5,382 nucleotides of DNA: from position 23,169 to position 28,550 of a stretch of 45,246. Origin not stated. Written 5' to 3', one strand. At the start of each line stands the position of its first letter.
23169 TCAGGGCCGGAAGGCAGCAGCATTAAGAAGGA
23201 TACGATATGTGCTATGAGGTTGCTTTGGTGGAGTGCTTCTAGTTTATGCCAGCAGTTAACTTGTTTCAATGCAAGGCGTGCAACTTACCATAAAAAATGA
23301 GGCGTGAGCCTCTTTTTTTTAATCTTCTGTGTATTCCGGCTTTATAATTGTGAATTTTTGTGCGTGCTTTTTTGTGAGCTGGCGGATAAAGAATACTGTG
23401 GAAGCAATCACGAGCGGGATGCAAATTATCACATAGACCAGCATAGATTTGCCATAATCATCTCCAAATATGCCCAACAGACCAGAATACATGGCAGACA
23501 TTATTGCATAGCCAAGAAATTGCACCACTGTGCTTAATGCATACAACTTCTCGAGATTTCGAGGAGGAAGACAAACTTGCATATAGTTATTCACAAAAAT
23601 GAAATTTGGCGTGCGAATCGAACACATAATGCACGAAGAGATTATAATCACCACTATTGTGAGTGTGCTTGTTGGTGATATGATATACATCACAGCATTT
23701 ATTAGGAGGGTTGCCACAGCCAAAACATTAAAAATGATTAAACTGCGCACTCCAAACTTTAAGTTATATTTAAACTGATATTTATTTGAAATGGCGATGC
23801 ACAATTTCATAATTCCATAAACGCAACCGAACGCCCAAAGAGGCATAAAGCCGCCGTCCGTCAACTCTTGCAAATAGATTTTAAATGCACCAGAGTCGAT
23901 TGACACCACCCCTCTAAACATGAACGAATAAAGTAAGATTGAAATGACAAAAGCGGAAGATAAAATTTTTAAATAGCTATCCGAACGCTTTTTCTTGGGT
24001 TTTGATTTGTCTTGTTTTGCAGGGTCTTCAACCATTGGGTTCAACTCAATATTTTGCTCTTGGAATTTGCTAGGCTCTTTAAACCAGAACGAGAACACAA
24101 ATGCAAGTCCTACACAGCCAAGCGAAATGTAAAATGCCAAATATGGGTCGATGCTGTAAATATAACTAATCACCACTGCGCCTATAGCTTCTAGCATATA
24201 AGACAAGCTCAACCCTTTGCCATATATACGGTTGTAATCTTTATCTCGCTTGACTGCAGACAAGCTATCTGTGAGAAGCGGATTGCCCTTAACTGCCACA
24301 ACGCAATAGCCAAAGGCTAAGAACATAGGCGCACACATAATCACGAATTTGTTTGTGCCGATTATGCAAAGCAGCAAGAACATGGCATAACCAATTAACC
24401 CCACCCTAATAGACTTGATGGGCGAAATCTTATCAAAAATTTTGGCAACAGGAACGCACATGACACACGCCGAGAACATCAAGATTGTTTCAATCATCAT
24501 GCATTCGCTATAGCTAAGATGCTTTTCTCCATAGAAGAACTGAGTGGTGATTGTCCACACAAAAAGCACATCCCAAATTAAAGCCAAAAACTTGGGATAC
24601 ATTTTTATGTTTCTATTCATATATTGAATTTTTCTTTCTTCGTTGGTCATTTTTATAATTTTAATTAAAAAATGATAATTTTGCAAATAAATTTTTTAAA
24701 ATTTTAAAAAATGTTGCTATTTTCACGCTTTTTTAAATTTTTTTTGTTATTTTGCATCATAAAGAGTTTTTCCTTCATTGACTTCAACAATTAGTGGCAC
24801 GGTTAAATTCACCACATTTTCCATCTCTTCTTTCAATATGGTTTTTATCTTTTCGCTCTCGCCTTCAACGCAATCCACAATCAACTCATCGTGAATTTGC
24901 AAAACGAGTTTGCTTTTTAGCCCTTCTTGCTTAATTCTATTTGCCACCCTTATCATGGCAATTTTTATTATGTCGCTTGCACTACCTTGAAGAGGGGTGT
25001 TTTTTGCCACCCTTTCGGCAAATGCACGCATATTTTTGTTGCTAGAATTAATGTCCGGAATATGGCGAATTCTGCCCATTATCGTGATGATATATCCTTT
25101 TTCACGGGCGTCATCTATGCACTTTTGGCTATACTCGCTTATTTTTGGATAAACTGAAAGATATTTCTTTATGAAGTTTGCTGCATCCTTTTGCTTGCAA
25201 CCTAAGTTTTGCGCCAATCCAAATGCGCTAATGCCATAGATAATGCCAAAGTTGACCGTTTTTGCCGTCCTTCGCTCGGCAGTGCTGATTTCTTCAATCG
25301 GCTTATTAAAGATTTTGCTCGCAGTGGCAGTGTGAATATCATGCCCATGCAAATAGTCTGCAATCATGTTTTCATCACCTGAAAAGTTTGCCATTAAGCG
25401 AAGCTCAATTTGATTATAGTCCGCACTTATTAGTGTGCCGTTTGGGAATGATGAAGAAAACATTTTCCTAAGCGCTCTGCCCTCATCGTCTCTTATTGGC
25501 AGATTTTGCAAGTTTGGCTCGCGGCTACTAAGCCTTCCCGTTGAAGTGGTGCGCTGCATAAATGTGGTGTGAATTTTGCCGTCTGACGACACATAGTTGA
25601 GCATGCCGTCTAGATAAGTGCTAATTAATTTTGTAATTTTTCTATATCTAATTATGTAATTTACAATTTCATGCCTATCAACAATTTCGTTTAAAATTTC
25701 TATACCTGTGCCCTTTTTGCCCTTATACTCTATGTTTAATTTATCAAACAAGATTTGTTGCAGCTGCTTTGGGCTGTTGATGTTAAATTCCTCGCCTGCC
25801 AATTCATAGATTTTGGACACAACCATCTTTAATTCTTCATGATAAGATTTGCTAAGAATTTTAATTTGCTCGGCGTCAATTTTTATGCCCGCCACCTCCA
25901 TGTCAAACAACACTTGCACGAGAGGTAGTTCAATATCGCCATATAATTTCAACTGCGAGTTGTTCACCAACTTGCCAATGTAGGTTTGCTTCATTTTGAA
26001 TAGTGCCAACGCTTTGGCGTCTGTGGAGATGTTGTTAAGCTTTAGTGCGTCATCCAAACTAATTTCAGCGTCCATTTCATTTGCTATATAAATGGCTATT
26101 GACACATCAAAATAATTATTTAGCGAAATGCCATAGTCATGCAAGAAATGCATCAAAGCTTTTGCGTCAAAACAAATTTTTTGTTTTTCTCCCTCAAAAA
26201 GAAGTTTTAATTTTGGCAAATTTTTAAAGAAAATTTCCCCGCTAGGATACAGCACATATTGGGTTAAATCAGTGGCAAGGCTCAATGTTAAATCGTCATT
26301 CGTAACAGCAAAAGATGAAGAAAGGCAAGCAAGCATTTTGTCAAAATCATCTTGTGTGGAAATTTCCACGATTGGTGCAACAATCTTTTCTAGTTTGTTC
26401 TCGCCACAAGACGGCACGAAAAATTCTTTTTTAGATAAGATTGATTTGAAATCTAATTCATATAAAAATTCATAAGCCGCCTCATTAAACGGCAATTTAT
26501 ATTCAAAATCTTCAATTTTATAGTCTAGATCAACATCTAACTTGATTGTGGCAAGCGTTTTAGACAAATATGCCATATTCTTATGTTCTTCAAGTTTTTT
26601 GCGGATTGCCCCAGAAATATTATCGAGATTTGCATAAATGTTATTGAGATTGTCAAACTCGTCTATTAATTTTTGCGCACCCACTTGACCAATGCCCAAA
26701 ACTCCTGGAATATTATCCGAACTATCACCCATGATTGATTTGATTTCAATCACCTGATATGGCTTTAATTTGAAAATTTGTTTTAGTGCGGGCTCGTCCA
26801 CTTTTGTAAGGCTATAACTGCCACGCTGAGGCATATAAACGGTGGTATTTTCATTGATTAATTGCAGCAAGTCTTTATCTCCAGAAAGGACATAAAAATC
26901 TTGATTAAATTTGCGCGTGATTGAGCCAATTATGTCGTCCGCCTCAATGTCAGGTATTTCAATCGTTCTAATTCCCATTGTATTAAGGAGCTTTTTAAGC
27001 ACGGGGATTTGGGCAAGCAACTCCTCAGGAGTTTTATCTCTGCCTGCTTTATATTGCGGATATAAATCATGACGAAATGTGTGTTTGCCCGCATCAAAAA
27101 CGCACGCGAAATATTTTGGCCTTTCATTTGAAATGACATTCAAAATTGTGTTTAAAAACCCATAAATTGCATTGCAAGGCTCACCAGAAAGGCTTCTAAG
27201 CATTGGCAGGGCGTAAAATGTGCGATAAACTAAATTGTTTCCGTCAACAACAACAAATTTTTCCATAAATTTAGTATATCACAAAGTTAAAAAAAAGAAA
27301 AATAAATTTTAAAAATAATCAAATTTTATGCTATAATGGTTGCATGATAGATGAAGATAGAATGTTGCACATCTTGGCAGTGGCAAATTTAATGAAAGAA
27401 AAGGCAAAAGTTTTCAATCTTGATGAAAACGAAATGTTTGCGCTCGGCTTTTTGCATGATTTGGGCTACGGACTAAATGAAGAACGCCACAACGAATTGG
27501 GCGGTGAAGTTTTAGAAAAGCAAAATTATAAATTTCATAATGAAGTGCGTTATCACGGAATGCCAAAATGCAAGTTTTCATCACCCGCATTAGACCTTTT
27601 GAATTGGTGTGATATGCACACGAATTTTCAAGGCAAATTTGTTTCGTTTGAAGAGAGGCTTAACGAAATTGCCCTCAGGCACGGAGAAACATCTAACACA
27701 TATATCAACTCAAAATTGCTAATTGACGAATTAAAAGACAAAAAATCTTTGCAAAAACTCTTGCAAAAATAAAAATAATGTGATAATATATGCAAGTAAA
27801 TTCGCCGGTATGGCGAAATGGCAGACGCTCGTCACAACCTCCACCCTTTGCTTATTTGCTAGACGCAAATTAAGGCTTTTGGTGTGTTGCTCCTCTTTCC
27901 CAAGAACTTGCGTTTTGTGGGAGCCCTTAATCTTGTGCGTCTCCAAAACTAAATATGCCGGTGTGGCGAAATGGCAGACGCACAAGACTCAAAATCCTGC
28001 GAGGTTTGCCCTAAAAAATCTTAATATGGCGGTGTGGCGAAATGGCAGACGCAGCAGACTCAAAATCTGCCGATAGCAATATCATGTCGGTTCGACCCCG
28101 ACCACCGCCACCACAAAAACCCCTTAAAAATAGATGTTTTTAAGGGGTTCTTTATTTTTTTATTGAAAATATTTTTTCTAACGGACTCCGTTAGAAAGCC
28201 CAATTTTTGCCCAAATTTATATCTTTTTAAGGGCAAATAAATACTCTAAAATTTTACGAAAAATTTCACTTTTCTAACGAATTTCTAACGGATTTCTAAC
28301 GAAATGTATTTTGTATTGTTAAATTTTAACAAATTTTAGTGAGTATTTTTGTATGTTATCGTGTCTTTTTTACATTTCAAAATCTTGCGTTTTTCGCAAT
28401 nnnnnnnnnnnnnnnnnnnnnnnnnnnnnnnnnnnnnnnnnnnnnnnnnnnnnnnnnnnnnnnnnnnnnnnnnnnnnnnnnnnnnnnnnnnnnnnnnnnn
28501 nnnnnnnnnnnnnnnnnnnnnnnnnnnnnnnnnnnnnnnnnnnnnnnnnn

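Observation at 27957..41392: Island splits tRNA-Leu(CAA) inside the anticodon loop and carries its own intact replacement tRNA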

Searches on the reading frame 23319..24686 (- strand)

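Call 7: search_protein_families(library=pfam, proteins=[window:23319-24686:-], max_evalue=0.01)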
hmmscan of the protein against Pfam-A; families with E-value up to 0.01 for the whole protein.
window:23319-24686:- (455 aa): 2 families
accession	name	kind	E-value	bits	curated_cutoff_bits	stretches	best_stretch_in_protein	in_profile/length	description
PF07690.21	MFS_1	-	1.5e-17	64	33.4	1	43-395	15-345/347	Major Facilitator Superfamily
PF24709.1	DUF7670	-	0.0045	17.8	29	1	390-443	72-117/118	Domain of unknown function (DUF7670)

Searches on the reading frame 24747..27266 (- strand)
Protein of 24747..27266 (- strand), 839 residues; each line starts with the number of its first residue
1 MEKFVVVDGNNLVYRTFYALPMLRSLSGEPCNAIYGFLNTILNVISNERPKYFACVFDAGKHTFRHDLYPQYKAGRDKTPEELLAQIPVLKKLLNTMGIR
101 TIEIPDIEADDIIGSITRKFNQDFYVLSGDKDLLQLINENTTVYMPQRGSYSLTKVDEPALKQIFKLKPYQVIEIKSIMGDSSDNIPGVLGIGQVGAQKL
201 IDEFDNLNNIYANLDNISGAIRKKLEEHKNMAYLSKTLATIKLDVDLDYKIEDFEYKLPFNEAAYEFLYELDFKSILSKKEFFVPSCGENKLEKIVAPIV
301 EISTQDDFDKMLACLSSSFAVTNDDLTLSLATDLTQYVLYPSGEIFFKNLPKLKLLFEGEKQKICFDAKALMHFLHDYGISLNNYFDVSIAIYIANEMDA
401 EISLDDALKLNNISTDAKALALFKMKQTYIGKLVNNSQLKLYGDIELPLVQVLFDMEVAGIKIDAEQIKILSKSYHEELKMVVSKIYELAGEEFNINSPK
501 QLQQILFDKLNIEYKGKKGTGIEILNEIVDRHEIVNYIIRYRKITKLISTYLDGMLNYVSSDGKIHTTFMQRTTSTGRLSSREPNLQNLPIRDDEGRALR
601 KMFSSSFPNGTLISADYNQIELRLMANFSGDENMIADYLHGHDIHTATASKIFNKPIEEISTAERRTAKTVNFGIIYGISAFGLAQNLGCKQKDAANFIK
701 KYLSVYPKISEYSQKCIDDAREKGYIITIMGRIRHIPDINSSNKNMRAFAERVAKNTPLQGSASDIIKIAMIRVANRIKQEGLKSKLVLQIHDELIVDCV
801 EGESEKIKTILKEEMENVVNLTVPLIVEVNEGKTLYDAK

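Call 7: search_protein_families(library=pfam, proteins=[window:24747-27266:-], max_evalue=0.01)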
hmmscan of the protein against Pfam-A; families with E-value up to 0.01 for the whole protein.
window:24747-27266:- (839 aa): 4 families
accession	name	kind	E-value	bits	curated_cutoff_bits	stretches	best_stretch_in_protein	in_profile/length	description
PF00476.26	DNA_pol_A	-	1.2e-142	475.9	34.3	1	466-836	2-380/381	DNA polymerase family A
PF02739.22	5_3_exonuc_N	-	2.3e-52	177.5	34.3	1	3-149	1-147/164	5'-3' exonuclease, N-terminal resolvase-like domain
PF01367.25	5_3_exonuc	-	1.7e-30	105.8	40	1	168-259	2-94/97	5'-3' exonuclease, C-terminal SAM fold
PF22619.2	DNA_polI_exo1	-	2.5e-05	24.6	27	1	349-410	37-99/140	DNA polymerase I, ribonuclease H-like domain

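Call 61: find_related_loci(query=window:24747-27266:-, collection=genome_contigs, flank=10000)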
Query window:24747-27266:- (839 aa) in genome_contigs; peptide patterns used: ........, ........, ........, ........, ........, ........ (x = any residue, [..] = any of these).
205 stretches matched a pattern; 112 encode a relative of the query (tblastn E <= 1e-3); the best 80 are kept; 80 distinct loci.
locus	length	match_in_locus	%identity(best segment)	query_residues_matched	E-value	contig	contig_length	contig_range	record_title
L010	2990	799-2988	98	1-730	0e+0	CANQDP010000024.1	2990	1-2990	MAG: uncultured Clostridia bacterium isolate Lapin-008__bin23 genome assembly, contig: Lapin-008__NODE_27823_length_2990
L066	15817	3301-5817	79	1-839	0e+0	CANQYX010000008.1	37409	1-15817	MAG: uncultured Clostridia bacterium isolate Lapin-018__bin38 genome assembly, contig: Lapin-018__NODE_883_length_37409_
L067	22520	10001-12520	77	1-839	0e+0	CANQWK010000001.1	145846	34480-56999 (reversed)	MAG: uncultured Clostridia bacterium isolate Lapin-014__bin47 genome assembly, contig: Lapin-014__NODE_28_length_145846_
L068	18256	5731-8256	70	1-839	0e+0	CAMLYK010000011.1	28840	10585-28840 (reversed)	MAG: uncultured Clostridia bacterium isolate ERR4304452_bin.33_MetaWRAP_v1.1_MAG genome assembly, contig: NODE_1856_leng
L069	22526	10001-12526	70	1-839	0e+0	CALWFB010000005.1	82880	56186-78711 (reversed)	MAG: uncultured Clostridia bacterium isolate BRZ_FV__bin19 genome assembly, contig: BRZ_FV__NODE_336_length_82880_cov_6.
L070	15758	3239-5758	69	1-839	0e+0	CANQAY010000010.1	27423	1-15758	MAG: uncultured Clostridia bacterium isolate Lapin-002__bin66 genome assembly, contig: Lapin-002__NODE_2279_length_27423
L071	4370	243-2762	70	1-839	0e+0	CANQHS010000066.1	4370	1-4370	MAG: uncultured Clostridia bacterium isolate Lapin-027__bin86 genome assembly, contig: Lapin-027__NODE_23263_length_4370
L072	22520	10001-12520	69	1-839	0e+0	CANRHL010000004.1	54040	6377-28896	MAG: uncultured Clostridia bacterium isolate Lapin-030__bin21 genome assembly, contig: Lapin-030__NODE_887_length_54040_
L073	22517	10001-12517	68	1-839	0e+0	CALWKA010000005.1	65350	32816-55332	MAG: uncultured Clostridia bacterium isolate BRZ_DD__bin44 genome assembly, contig: BRZ_DD__NODE_384_length_65350_cov_8.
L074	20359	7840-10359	67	1-839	0e+0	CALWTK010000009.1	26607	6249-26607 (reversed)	MAG: uncultured Clostridia bacterium isolate BRZ_BV__bin49 genome assembly, contig: BRZ_BV__NODE_1694_length_26607_cov_8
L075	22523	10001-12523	68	1-839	0e+0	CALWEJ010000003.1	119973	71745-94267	MAG: uncultured Clostridia bacterium isolate BRZ_PF__bin32 genome assembly, contig: BRZ_PF__NODE_189_length_119973_cov_1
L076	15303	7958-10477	67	1-839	0e+0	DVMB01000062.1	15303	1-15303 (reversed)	MAG TPA_asm: Candidatus Onthoplasma faecigallinarum isolate 5992 CHK70__C492900_L15303_ERR2241760, whole genome shotgun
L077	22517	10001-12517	67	1-839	0e+0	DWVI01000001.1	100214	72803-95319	MAG TPA_asm: Candidatus Onthoplasma faecipullorum isolate CHK191-42317 CHK191__C44560_L100214_SAMEA5754835, whole genome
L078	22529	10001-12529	65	1-839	0e+0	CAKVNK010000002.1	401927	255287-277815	MAG: uncultured Clostridia bacterium isolate REFINED_METABAT215_TOP10_CONTIGS_1500_ASSEMBLY_K77_MERGED__Hadza_MoBio_hadz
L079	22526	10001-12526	65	1-839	0e+0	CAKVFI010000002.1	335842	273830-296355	MAG: uncultured Clostridia bacterium isolate REFINED_METABAT215_TOP10_CONTIGS_1500_ASSEMBLY_K77_MERGED__Hadza_MoBio_hadz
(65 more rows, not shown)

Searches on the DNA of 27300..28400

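Call 13: search_rna_families(source=window, start=27300, end=28400, threshold=evalue, max_evalue=1, show_alignments=3)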
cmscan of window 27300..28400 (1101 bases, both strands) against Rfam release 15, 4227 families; matches with E-value up to 1: 8.
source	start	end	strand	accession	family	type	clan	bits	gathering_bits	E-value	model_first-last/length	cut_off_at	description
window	28028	28110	+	RF00005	tRNA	Gene; tRNA;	CL00001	55.4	29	5.8e-11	1-71/71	no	tRNA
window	28112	28226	-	RF02319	TtnuHACA12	Gene; snRNA; snoRNA; HACA-box;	-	26.7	80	0.21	1-131/131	no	Tetrahymena snoRNA TtnuHACA12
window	28071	28178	+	RF01483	rli56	Cis-reg;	-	25.2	47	0.12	1-100/100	no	Listeria sRNA rli56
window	28112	28209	-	RF00514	His_leader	Cis-reg; leader;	-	24.4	49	0.17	1-126/126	no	Histidine operon leader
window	28109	28197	-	RF04312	trpB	Cis-reg;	-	24.3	59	0.84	1-107/107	no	trpB ncRNA motif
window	28117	28224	-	RF02578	tsr25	Gene; sRNA;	-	23.3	63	0.015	1-181/181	no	S. aureus tsr25 small RNA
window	28108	28184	-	RF02612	BSR1350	Gene; sRNA;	-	22.1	216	0.22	1-176/176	no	Brucella sRNA 1350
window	28113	28215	-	RF02431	SpF22_sRNA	Gene; sRNA;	-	18.5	55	0.81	26-139/140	no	Streptococcus sRNA SpF22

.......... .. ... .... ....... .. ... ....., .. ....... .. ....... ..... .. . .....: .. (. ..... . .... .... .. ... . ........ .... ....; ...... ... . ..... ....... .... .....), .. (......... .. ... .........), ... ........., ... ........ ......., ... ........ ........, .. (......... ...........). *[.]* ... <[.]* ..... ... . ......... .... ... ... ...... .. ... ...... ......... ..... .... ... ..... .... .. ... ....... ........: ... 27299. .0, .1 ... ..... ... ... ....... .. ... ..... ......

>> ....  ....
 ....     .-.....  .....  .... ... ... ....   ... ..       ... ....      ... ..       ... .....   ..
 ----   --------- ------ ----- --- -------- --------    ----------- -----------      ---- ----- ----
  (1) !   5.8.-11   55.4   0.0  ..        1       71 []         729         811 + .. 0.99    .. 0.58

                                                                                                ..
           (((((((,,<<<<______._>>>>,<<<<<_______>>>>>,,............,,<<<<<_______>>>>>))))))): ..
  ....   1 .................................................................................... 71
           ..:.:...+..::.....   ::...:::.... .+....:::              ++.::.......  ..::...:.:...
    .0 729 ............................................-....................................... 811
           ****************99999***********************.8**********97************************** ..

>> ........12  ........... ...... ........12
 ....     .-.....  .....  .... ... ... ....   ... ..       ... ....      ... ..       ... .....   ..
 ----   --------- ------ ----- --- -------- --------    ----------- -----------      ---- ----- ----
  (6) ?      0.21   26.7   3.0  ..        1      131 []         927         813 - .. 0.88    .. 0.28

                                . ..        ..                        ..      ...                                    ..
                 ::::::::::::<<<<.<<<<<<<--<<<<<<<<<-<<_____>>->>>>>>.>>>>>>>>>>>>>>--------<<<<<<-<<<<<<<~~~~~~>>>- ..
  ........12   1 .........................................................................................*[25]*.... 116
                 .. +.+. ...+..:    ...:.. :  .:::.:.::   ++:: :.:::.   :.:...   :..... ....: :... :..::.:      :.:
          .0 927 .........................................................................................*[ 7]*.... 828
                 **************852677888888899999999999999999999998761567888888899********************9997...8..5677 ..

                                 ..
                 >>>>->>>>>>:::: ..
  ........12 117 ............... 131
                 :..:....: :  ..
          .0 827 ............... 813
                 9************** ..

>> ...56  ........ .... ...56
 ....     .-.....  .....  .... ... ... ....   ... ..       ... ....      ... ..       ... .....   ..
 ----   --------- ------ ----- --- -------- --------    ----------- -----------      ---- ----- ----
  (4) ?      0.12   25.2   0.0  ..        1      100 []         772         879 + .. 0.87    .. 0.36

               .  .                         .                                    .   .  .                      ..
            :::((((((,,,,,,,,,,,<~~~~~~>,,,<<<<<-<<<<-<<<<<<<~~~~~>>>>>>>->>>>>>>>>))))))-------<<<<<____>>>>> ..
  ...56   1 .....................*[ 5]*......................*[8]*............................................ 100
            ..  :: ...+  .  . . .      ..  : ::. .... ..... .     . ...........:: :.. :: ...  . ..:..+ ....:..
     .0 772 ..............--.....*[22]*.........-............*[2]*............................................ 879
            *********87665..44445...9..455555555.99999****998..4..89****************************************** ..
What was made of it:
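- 27804..27956 (+): Older unit: tRNA 5' fragment (nt 1-25) plus a conserved ~120-nt leader (LDR). It pre-dates the island. No Rfam match (call 13).
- Checked: Rfam tRNA scores 55.4 bits, E 5.8e-11 (call 13).
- Tried and rejected: Rfam gave no hit for the upstream leader (call 13).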

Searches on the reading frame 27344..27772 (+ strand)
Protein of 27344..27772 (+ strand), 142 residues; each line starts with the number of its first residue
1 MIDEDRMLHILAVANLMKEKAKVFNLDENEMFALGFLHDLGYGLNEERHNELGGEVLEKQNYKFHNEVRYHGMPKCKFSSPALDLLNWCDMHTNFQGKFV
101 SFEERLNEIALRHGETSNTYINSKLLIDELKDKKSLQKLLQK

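Call 7: search_protein_families(library=pfam, proteins=[window:27344-27772:+], max_evalue=0.01)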
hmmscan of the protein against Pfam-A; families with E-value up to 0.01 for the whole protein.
window:27344-27772:+ (142 aa): 1 family
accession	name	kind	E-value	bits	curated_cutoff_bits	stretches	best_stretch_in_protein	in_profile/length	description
PF01966.28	HD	-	6.2e-06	26.9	22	1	9-66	4-75/116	HD domain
